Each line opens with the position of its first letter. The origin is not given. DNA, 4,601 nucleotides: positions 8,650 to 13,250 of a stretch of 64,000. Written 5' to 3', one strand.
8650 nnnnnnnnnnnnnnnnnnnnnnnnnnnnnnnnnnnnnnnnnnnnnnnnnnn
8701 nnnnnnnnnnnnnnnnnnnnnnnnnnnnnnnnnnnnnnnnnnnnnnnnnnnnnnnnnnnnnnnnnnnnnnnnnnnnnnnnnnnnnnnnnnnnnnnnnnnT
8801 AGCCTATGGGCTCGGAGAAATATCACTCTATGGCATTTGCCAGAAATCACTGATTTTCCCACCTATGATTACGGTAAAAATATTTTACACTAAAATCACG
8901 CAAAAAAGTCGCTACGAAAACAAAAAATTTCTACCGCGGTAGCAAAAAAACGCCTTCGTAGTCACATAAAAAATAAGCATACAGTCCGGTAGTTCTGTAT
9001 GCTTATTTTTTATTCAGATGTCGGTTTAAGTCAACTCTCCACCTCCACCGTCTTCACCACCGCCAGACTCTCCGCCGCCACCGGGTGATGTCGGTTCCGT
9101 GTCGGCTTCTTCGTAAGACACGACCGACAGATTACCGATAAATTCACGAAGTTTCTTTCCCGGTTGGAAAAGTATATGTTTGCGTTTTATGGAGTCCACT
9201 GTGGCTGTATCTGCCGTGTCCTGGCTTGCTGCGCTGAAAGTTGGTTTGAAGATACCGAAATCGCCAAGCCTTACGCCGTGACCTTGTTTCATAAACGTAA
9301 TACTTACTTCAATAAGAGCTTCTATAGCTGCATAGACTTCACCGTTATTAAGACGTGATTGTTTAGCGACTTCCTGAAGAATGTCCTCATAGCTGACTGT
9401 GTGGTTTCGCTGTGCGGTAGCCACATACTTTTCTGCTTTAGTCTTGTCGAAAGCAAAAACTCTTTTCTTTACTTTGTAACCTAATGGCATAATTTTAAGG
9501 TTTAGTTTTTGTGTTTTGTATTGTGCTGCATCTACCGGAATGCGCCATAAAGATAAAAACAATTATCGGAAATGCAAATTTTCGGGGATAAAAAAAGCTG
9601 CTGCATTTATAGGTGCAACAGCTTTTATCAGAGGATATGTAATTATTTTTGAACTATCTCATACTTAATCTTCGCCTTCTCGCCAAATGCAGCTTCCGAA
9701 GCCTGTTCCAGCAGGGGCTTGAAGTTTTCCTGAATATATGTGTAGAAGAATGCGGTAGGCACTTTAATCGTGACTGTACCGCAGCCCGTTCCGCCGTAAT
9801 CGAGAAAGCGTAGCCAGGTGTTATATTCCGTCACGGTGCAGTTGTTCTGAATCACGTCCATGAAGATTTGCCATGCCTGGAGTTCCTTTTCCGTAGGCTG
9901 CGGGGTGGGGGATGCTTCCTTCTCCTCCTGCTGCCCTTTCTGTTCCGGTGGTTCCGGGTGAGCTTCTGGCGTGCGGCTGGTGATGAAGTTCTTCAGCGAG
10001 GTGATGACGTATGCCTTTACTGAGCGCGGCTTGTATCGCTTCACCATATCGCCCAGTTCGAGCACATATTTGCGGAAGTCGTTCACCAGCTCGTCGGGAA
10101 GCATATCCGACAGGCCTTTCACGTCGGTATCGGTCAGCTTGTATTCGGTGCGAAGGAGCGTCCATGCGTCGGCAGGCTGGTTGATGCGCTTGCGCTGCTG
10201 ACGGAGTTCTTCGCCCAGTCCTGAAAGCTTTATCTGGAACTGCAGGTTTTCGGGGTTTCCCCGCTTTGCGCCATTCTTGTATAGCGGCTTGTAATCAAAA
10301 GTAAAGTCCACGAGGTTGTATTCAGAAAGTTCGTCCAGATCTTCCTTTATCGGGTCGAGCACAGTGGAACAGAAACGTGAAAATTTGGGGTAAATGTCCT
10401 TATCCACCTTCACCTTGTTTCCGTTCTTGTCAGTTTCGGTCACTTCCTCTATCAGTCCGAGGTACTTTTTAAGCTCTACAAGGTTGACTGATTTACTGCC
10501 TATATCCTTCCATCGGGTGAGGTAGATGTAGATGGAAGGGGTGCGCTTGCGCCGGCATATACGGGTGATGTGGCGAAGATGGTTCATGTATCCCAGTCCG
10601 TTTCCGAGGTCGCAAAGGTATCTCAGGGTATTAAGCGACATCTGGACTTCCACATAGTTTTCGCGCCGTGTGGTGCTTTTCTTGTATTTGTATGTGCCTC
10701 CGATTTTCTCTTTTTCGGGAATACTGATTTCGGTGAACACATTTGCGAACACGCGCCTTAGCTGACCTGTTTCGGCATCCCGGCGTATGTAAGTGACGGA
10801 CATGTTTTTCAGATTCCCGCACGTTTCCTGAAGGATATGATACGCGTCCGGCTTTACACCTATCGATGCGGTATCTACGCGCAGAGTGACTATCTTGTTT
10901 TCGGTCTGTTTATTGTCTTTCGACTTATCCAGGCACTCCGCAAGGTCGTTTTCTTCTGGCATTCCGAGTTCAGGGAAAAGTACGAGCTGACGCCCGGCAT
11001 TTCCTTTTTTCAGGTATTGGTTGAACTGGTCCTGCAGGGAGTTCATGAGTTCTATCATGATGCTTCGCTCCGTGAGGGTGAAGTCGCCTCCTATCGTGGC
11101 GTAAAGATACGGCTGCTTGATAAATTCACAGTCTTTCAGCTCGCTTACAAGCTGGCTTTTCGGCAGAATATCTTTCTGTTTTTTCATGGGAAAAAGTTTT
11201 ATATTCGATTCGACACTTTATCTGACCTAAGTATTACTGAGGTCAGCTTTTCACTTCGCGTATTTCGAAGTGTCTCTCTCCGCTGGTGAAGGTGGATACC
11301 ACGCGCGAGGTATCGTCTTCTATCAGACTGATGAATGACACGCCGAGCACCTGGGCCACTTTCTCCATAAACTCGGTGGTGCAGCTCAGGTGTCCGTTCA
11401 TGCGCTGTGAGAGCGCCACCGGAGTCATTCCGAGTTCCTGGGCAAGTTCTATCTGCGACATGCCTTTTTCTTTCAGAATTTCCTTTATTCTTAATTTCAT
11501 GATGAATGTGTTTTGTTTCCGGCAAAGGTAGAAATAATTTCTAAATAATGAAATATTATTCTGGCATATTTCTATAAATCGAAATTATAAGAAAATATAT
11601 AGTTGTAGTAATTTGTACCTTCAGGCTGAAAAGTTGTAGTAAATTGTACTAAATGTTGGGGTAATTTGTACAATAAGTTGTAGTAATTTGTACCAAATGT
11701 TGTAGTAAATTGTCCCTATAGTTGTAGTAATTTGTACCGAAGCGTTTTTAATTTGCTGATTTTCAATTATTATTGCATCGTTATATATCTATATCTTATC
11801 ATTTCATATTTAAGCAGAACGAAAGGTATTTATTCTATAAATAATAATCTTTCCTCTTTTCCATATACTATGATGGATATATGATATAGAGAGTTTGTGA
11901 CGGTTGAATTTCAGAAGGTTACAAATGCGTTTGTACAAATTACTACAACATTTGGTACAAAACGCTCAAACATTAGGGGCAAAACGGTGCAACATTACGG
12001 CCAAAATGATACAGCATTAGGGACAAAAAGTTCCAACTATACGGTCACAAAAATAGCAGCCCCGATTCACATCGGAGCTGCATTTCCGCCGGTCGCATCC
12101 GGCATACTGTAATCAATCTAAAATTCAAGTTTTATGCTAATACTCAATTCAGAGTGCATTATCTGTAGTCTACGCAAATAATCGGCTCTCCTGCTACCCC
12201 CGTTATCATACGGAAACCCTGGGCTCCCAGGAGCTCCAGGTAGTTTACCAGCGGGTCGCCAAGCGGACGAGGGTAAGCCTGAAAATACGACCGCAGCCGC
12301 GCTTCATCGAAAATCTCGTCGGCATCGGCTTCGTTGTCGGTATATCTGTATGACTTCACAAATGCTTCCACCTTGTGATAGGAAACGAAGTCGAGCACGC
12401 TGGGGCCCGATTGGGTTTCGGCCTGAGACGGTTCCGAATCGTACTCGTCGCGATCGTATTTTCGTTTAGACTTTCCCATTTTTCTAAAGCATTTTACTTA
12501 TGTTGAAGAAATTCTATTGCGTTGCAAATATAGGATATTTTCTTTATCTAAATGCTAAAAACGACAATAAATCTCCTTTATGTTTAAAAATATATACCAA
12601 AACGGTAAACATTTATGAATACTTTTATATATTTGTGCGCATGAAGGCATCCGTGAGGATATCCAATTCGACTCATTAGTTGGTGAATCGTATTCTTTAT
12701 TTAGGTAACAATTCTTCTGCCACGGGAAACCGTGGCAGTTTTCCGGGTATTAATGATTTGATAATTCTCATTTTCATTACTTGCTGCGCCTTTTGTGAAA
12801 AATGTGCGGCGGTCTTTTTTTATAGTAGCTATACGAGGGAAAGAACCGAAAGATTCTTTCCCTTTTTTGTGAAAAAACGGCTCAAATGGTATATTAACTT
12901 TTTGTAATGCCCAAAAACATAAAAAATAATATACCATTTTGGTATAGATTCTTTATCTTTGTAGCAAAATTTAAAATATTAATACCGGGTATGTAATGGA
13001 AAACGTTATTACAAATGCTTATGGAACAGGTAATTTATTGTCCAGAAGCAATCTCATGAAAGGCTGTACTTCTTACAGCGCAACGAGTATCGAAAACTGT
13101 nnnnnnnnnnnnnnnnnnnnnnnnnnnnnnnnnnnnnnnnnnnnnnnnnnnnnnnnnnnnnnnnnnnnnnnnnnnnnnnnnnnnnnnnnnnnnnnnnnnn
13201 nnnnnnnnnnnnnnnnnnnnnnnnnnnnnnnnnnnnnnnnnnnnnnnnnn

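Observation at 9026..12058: Complete plasmid-type theta replicon (XRE-Rep-HU operon plus iteron origin) in a phage genome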

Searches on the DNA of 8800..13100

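Call 99: search_rna_families(source=window, start=8800, end=13100, threshold=evalue, max_evalue=1)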
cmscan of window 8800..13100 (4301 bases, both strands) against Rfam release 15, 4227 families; matches with E-value up to 1: 1.
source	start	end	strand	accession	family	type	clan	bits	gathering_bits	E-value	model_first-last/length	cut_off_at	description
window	12884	12942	+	RF03198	mir-7385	Gene; miRNA;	-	28.9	69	0.0022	1-62/62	no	mir-7385 microRNA precursor family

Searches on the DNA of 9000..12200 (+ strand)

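Call 10: search_dna_similar(query=window:9000-12200:+, collection=phages, mode=near)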
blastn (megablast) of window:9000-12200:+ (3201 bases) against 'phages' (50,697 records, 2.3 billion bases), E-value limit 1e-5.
No match.

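Call 11: search_dna_similar(query=window:9000-12200:+, collection=plasmids, mode=near)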
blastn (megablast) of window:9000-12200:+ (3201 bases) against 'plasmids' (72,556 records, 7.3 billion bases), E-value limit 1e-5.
No match.

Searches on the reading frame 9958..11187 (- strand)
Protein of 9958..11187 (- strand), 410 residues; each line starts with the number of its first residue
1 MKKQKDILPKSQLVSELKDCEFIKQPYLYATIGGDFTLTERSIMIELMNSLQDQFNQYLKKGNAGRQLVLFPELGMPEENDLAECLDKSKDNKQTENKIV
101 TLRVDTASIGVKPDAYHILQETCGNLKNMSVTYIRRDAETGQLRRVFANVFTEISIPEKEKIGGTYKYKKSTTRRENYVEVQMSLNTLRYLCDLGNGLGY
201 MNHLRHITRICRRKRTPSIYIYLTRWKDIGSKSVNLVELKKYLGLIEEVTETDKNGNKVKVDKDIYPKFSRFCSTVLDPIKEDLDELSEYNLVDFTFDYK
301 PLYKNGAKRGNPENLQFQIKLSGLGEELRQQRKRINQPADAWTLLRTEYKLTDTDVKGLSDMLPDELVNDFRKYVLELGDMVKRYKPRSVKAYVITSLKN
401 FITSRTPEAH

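Call 95: search_protein_representatives(protein=window:9958-11187:-)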
Query: 410 residues. Proteins with E-value up to 0.001 (for the whole library): 285; up to 1e-10: 175; up to 1e-30: 36. The best 150 are listed.
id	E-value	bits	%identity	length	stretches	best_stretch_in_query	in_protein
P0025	3.2e-122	424.8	54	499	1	1-409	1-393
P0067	9.5e-78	278.4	41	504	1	7-408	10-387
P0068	1.3e-72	261.4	42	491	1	2-404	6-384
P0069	2.7e-70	253.9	37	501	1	2-403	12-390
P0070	2.4e-68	247.4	43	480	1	10-408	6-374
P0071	1.0e-63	232.2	36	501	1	2-408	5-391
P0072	2.1e-63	231.2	38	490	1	2-409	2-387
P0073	2.7e-63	230.8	38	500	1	2-402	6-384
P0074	4.7e-63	230.0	64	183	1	1-198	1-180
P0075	7.1e-60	219.5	40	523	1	9-408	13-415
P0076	8.8e-47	176.4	38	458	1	10-335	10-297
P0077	2.5e-45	171.6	30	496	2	94-399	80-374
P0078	6.6e-41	157.1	38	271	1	11-287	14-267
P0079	8.9e-41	156.6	31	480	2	94-403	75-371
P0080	2.2e-40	155.4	56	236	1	277-409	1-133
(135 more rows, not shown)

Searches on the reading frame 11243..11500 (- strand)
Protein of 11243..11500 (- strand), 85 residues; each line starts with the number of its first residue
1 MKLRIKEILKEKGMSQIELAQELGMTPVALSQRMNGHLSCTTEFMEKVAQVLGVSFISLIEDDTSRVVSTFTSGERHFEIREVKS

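Call 6: search_protein_families(library=pfam, proteins=[window:11243-11500:-], max_evalue=0.01)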
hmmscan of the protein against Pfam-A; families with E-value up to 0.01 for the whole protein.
window:11243-11500:- (85 aa): 7 families
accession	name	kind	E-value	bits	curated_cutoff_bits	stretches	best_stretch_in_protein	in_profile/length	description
PF01381.28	HTH_3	-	1.8e-12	47.5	23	1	5-56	1-52/55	Helix-turn-helix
PF13443.12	HTH_26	-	5.4e-06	27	22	1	4-60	1-58/63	Cro/C1-type HTH DNA-binding domain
PF13560.12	HTH_31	-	6.8e-05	23.5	27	1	11-55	12-57/64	Helix-turn-helix domain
PF02954.25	HTH_8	-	0.00045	20.3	22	0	4-34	9-39/42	Bacterial regulatory protein, Fis family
PF13412.12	HTH_24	-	0.0015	18.5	21.9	1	6-35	10-39/48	Winged helix-turn-helix DNA-binding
PF12844.13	HTH_19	-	0.0033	17.7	30.2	1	4-55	3-54/64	Helix-turn-helix domain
PF13744.12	HTH_37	-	0.0084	16.3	27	1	4-39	22-57/80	Helix-turn-helix domain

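Call 7: search_protein_families(library=phrogs, proteins=[window:11243-11500:-], max_evalue=0.01)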
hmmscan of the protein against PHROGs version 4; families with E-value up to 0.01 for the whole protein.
window:11243-11500:- (85 aa): 21 families
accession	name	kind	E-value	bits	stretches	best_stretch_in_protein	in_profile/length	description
phrog_2967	-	transcription regulation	1.3e-11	45.5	1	3-72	13-78/225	transcriptional regulator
phrog_3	-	transcription regulation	1.8e-10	42.2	1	1-64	89-153/430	transcriptional repressor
phrog_8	-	transcription regulation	4e-10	40.7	1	2-56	78-132/346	transcriptional regulator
phrog_1373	-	transcription regulation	2e-09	38.6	1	5-63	68-126/166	transcriptional regulator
phrog_4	-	transcription regulation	2.1e-09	37.9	1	3-65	139-197/400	transcriptional repressor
phrog_4583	-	transcription regulation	2.5e-09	38.1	1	5-64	15-74/81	transcriptional repressor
phrog_2328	-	transcription regulation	2.4e-08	34.8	1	3-56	18-71/128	transcriptional repressor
phrog_2439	-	transcription regulation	2.7e-08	34.1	1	4-72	11-74/367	transcriptional regulator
phrog_1468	-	transcription regulation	3.9e-07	30.6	1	2-54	9-60/67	transcriptional repressor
phrog_4779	-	transcription regulation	5.3e-07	31.1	1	4-49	6-53/98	transcriptional regulator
phrog_7241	-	transcription regulation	1.5e-06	29.3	1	10-60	71-121/122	transcriptional regulator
phrog_296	-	integration and excision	2.5e-05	24.2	1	3-39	230-266/626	DNA transposition protein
phrog_38278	-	unknown function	4.6e-05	24.5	1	5-62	22-77/180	-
phrog_2339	-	DNA, RNA and nucleotide metabolism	0.00013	22.9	1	3-66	28-92/98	HTH DNA binding protein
phrog_3951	-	unknown function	0.0016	19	1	4-51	248-295/301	-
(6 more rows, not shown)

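Call 31: search_protein_families(library=ncbifam, proteins=[window:11243-11500:-], max_evalue=0.01)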
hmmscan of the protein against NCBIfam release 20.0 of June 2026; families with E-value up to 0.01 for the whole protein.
window:11243-11500:- (85 aa): 9 families
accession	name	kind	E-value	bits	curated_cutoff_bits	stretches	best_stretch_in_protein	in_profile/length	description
NF041951.1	phage_RstR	subfamily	5.2e-07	29.9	80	1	2-67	4-69/108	RstR family transcriptional repressor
NF041575.1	antitoxPezA_Strep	equivalog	1.5e-05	25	290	1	5-63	6-64/158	type II toxin-antitoxin system antitoxin PezA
NF038139.1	Reg_Aceta_RamB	equivalog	3e-05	22.8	700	1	4-70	6-72/465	acetate metabolism transcriptional regulator RamB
TIGR02607.1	antidote_HigA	equivalog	3.8e-05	23.4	47.7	1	6-55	13-62/81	HigA family addiction module antitoxin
NF010465.0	PRK13890.1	equivalog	4.8e-05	23.4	96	1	5-62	10-67/121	conjugal transfer protein TrbA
TIGR00270.2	TIGR00270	equivalog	0.00011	22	110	1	4-65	79-140/159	multiprotein bridging factor aMBF1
NF047948.1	male_kill_WMK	equivalog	0.00048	19.7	300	1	4-65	166-227/300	WO male-killing family protein Wmk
NF007408.0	PRK09943.1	equivalog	0.0006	19.4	211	1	4-62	11-69/185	HTH-type transcriptional regulator PuuR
NF006015.0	PRK08154.1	subfamily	0.0026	16.9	204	1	4-66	34-96/314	anaerobic benzoate catabolism transcriptional regulator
